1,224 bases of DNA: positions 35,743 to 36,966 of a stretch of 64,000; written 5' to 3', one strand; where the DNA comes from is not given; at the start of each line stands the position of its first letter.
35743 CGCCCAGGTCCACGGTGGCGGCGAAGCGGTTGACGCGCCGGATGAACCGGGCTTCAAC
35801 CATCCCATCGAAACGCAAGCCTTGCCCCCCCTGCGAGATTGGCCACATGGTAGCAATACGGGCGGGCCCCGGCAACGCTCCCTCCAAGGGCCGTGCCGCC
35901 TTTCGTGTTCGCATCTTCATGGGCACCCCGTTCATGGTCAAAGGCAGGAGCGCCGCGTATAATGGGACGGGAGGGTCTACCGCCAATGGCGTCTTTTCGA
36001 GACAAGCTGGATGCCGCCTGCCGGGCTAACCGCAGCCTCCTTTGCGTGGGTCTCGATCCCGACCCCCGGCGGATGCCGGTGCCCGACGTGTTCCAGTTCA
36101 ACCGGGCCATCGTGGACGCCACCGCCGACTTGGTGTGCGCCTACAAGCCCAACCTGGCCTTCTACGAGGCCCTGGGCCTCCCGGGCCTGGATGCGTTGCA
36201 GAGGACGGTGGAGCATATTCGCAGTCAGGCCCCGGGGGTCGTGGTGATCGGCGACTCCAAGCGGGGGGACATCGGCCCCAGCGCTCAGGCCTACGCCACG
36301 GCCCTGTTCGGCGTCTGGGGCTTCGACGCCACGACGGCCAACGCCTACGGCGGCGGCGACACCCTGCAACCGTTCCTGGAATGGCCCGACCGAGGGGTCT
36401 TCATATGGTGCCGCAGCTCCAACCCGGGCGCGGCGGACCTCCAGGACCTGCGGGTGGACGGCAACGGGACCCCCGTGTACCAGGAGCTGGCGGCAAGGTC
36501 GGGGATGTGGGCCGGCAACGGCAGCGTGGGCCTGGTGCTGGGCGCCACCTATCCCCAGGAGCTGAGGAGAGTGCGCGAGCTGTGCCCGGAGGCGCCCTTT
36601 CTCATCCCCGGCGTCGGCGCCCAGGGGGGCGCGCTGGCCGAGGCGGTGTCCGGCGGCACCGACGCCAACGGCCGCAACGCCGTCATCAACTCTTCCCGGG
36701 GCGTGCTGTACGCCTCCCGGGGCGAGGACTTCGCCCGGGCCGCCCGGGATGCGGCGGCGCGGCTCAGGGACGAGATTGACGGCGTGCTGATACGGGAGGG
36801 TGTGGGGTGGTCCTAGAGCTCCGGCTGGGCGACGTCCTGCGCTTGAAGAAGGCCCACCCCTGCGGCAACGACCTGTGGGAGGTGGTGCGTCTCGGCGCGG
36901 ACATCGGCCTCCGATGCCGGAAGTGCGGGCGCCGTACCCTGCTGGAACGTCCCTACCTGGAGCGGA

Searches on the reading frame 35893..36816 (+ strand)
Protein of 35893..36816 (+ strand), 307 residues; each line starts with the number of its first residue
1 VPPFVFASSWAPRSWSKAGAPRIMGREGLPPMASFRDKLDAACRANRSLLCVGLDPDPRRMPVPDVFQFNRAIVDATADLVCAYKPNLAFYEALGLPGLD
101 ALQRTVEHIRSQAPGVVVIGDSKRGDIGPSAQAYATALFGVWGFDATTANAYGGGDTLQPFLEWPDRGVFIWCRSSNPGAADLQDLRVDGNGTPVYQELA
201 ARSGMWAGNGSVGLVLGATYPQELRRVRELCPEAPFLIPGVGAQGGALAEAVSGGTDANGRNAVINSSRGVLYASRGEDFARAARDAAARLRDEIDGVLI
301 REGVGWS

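Call 64: search_protein_families(library=pfam, proteins=[window:35893-36816:+], max_evalue=0.00001)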
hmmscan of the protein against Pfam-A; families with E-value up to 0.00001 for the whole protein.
window:35893-36816:+ (307 aa): 1 family
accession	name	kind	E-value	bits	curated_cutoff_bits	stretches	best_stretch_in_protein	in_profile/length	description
PF00215.30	OMPdecase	-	2.2e-24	87.1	27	1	49-278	2-215/221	Orotidine 5'-phosphate decarboxylase / HUMPS family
